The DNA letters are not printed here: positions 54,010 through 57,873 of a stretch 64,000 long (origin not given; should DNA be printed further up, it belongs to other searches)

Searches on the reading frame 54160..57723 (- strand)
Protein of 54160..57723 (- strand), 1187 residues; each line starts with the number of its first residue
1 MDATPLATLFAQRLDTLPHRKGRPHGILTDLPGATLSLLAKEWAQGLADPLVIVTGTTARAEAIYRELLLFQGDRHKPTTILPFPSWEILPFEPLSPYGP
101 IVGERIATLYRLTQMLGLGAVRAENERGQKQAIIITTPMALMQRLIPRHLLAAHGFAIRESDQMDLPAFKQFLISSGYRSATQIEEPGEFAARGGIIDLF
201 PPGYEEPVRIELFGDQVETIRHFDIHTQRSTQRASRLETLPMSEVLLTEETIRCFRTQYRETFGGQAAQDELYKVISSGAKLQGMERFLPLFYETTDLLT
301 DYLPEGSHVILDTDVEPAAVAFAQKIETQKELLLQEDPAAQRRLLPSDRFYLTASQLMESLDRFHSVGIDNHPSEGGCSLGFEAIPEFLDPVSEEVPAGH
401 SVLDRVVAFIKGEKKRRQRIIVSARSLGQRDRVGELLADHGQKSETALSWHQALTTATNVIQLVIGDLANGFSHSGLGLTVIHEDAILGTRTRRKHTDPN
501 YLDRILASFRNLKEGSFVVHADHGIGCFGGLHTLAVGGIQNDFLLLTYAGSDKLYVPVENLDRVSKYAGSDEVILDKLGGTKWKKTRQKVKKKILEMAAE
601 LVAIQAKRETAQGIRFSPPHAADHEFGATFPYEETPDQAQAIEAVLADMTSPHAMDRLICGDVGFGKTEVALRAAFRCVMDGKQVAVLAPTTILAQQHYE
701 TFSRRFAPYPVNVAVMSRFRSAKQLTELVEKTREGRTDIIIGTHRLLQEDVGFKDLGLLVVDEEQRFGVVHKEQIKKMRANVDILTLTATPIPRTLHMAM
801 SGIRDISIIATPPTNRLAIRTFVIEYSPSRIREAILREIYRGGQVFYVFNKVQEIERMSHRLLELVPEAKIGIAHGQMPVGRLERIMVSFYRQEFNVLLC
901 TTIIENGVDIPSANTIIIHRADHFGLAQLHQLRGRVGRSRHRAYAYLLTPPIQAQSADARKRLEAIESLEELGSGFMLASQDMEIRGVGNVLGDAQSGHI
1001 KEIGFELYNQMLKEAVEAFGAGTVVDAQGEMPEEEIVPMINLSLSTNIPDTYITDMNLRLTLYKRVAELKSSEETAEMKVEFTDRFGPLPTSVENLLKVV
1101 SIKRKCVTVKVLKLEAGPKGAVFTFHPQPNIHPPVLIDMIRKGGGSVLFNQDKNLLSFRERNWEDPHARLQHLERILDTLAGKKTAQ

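Call 71: find_homologous_proteins(query=window:54160-57723:-, max_evalue=1e-100)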
Query window:54160-57723:- (1187 aa): 450 proteins with E <= 1e-100 among 8000 candidates; the best 120 are listed.
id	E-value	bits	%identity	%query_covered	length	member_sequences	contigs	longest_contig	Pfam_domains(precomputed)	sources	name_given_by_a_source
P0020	0.0e+0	2615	98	100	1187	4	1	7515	PF21132.3,PF02559.23,PF00270.36,PF17757.7,PF03461.21,PF00271.38,PF04851.22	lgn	-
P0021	0.0e+0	2191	81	100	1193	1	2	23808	PF21132.3,PF02559.23,PF00270.36,PF17757.7,PF03461.21,PF00271.38,PF04851.22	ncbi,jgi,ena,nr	ncbi:MAG: transcription-repair coupling factor [Magnetococcales bacterium]|nr:transcription-repair c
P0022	0.0e+0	2182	81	100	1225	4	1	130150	PF21132.3,PF02559.23,PF00270.36,PF17757.7,PF03461.21,PF00271.38,PF04851.22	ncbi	-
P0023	0.0e+0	2058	76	100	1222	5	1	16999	PF21132.3,PF02559.23,PF00270.36,PF17757.7,PF03461.21,PF00271.38,PF04851.22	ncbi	-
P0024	0.0e+0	2041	75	99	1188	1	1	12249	PF21132.3,PF02559.23,PF00270.36,PF17757.7,PF03461.21,PF00271.38,PF04851.22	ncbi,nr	ncbi:MAG: transcription-repair coupling factor [Magnetococcales bacterium]|nr:transcription-repair c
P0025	0.0e+0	2018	76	100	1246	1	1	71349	PF21132.3,PF02559.23,PF00270.36,PF17757.7,PF03461.21,PF00271.38,PF04851.22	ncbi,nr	ncbi:MAG: transcription-repair coupling factor [Magnetococcales bacterium]|nr:transcription-repair c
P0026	0.0e+0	1528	59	98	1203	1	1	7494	PF21132.3,PF02559.23,PF00270.36,PF17757.7,PF03461.21,PF00271.38,PF04851.22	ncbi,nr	ncbi:MAG: transcription-repair coupling factor [Magnetococcales bacterium]|nr:transcription-repair c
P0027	0.0e+0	1520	59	98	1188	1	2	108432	PF21132.3,PF02559.23,PF00270.36,PF17757.7,PF03461.21,PF00271.38,PF04851.22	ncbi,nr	ncbi:MAG: transcription-repair coupling factor [Magnetococcales bacterium]|nr:transcription-repair c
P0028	0.0e+0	1520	59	98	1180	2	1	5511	PF21132.3,PF02559.23,PF00270.36,PF17757.7,PF03461.21,PF00271.38,PF04851.22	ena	-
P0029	0.0e+0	1513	59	98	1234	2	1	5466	PF21132.3,PF02559.23,PF00270.36,PF17757.7,PF03461.21,PF00271.38,PF04851.22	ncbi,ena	-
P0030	0.0e+0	1511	58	98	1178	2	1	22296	PF21132.3,PF02559.23,PF00270.36,PF17757.7,PF03461.21,PF00271.38,PF04851.22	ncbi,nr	ncbi:MAG: transcription-repair coupling factor [Magnetococcales bacterium]|nr:transcription-repair c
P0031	0.0e+0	1511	59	98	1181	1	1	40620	PF21132.3,PF02559.23,PF00270.36,PF17757.7,PF03461.21,PF00271.38,PF04851.22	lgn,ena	-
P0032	0.0e+0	1511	58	98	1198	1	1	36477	PF21132.3,PF02559.23,PF00270.36,PF17757.7,PF03461.21,PF00271.38,PF04851.22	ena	-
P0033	0.0e+0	1511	59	97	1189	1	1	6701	PF21132.3,PF02559.23,PF00270.36,PF17757.7,PF03461.21,PF00271.38,PF04851.22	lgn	-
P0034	0.0e+0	1508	58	97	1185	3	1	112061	PF02559.23,PF00270.36,PF17757.7,PF03461.21,PF00271.38,PF04851.22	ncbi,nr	ncbi:MAG: transcription-repair coupling factor [Magnetococcales bacterium]|nr:transcription-repair c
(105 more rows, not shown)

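Call 72: find_encoding_contigs(protein=P0022, flank=10000, max_places=1)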
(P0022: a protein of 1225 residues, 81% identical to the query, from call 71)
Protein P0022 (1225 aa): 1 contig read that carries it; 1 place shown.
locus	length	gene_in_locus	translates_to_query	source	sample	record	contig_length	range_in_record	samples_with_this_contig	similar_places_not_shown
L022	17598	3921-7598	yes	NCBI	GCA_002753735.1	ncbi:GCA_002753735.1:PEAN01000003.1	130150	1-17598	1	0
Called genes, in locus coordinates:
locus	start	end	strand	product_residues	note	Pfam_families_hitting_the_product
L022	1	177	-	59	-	?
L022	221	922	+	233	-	PF01135:PCMT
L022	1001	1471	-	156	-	PF02635:DsrE (weak), PF13686:DrsE_2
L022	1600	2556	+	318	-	PF00126:HTH_1, PF03466:LysR_substrate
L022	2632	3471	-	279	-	PF02661:Fic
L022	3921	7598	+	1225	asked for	PF17757:UvrB_inter, PF21132:MFD_D3 (weak), PF02559:CarD_TRCF_RID, PF00270:DEAD, PF04851:ResIII, PF00271:Helicase_C, PF03461:TRCF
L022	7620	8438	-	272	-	-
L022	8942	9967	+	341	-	PF01075:Glyco_transf_9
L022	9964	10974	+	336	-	PF01075:Glyco_transf_9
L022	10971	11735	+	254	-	PF00535:Glycos_transf_2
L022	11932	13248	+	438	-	PF00034:Cytochrom_C (weak), PF13442:Cytochrome_CBB3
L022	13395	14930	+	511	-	-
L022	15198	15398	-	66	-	-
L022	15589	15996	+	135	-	PF00072:Response_reg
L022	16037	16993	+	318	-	PF00211:Guanylate_cyc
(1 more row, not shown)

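Call 73: find_encoding_contigs(protein=P0025, flank=10000, max_places=1)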
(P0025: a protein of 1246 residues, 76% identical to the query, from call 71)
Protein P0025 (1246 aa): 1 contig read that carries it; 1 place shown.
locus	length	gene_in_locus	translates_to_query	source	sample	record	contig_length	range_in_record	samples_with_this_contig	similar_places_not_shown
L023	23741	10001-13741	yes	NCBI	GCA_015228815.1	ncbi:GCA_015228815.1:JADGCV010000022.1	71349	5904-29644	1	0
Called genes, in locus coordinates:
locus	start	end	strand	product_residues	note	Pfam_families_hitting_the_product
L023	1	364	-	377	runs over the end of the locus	PF01702:TGT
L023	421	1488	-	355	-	PF02547:Queuosine_synth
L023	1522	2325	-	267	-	PF00950:ABC-3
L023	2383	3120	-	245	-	PF00005:ABC_tran, PF13304:AAA_21 (weak)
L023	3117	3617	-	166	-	PF01475:FUR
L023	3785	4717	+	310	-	PF01297:ZnuA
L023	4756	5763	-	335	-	PF04015:DUF362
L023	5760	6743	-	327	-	PF20244:DUF6599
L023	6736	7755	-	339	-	-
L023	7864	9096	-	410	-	PF00248:Aldo_ket_red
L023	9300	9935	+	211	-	PF01135:PCMT, PF13649:Methyltransf_25 (weak)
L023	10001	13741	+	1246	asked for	PF17757:UvrB_inter, PF21132:MFD_D3, PF02559:CarD_TRCF_RID, PF04851:ResIII, PF00270:DEAD, PF00271:Helicase_C, PF03461:TRCF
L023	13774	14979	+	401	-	PF00145:DNA_methylase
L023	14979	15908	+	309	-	PF12183:NotI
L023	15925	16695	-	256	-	-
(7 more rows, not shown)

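Call 74: find_encoding_contigs(protein=P0020, flank=10000, max_places=1)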
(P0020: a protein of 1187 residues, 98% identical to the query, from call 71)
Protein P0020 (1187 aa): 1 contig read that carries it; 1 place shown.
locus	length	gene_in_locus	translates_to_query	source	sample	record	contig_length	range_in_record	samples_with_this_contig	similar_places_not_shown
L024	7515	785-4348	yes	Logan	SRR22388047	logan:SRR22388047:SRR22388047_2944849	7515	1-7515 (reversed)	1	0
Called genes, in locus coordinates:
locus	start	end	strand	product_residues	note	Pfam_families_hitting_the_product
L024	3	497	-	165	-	?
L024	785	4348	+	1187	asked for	PF17757:UvrB_inter, PF21132:MFD_D3 (weak), PF02559:CarD_TRCF_RID, PF04851:ResIII, PF00270:DEAD, PF00271:Helicase_C, PF03461:TRCF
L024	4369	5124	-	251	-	-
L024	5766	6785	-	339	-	-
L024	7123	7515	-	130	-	?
